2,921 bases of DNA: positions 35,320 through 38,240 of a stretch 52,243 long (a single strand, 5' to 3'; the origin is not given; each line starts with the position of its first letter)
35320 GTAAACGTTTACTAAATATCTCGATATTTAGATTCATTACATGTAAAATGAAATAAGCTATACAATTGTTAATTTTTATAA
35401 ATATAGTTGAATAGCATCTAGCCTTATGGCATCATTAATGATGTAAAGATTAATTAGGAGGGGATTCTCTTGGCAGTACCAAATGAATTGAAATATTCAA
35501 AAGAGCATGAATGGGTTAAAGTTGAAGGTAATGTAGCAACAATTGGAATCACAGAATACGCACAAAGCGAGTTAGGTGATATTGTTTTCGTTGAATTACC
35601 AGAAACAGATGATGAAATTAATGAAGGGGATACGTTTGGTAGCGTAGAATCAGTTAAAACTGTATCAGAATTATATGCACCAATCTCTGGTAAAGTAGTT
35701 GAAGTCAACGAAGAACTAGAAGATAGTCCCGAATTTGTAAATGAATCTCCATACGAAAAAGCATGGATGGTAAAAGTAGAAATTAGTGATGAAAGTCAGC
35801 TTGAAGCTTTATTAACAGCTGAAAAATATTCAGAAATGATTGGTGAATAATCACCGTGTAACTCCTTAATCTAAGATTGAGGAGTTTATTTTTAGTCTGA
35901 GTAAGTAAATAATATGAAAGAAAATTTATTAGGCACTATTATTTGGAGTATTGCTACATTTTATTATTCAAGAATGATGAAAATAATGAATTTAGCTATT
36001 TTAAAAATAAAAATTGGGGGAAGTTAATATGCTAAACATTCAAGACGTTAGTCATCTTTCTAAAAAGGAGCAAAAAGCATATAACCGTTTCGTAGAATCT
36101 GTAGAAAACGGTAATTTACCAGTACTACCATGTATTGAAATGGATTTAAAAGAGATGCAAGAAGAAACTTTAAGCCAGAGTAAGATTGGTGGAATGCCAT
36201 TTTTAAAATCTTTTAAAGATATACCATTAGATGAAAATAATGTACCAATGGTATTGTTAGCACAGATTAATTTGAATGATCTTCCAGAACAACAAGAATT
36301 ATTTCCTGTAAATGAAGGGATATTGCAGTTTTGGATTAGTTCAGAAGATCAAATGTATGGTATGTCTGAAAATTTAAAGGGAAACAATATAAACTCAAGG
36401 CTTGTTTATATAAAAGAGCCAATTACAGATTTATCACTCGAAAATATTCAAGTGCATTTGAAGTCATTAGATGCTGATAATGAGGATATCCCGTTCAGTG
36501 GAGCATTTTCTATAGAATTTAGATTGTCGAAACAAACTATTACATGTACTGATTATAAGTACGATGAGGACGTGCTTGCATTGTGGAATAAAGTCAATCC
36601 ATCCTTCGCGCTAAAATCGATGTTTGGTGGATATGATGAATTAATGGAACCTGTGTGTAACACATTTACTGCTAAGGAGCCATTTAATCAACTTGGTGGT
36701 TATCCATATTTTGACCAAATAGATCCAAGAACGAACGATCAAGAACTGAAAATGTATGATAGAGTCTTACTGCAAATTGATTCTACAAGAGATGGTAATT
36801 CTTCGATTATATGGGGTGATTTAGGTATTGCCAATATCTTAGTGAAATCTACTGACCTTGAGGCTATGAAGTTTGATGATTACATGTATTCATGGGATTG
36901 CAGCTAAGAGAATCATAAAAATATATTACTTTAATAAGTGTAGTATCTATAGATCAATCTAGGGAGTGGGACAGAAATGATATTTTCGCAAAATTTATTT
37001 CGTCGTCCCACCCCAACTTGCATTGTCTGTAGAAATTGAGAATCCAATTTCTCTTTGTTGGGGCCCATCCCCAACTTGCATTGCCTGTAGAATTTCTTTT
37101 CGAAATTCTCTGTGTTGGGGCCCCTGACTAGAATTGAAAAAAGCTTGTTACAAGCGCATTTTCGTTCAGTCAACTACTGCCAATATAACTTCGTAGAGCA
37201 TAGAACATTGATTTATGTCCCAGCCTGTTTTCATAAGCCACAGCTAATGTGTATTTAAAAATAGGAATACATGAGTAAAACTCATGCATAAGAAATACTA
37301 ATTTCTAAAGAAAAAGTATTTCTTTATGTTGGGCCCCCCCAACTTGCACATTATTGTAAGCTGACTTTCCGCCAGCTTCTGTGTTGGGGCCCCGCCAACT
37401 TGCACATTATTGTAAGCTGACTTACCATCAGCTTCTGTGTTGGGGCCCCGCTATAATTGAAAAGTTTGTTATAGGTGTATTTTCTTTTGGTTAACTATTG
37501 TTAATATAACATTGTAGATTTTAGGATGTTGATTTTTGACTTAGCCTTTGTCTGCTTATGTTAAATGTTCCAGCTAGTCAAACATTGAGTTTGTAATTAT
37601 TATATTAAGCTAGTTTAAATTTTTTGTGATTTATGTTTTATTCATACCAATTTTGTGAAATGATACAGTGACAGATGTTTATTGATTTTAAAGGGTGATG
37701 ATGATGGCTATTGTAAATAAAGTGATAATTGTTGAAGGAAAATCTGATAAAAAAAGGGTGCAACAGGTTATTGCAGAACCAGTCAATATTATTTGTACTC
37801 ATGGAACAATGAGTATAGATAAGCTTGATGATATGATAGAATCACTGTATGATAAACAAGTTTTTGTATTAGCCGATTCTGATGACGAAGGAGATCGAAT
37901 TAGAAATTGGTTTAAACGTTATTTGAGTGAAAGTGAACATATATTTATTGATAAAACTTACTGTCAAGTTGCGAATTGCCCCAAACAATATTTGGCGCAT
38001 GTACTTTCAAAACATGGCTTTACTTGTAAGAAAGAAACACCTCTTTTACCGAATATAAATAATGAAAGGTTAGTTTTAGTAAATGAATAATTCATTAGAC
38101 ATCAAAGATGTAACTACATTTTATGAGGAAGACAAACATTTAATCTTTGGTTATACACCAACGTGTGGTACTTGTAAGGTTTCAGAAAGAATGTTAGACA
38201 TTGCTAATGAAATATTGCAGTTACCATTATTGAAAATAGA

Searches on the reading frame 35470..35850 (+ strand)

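Call 53: search_protein_families(library=pfam, proteins=[window:35470-35850:+], max_evalue=0.00001)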
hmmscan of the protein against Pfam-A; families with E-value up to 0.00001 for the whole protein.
window:35470-35850:+ (126 aa): 1 family
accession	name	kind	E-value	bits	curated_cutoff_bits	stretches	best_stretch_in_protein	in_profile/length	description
PF01597.25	GCV_H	-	7.8e-50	168.3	22.2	1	7-124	1-119/122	Glycine cleavage H-protein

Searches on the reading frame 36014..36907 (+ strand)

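Call 53: search_protein_families(library=pfam, proteins=[window:36014-36907:+], max_evalue=0.00001)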
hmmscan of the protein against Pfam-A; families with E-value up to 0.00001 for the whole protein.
window:36014-36907:+ (297 aa): 1 family
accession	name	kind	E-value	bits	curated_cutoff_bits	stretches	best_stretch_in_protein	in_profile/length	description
PF09234.15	DUF1963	-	3.4e-55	188.2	23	1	56-296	1-216/216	Domain of unknown function (DUF1963)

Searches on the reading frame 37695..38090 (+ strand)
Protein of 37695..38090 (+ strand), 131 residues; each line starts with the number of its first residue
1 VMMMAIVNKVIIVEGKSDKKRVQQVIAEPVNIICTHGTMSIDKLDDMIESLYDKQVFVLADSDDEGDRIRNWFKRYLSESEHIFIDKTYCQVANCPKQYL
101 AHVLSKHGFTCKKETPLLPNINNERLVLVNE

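Call 53: search_protein_families(library=pfam, proteins=[window:37695-38090:+], max_evalue=0.00001)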
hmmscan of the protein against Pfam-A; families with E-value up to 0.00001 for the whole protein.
window:37695-38090:+ (131 aa): 1 family
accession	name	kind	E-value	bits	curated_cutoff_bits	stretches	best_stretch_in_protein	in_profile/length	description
PF01751.28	Toprim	-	3.4e-08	34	23.1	1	9-79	1-86/96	Toprim domain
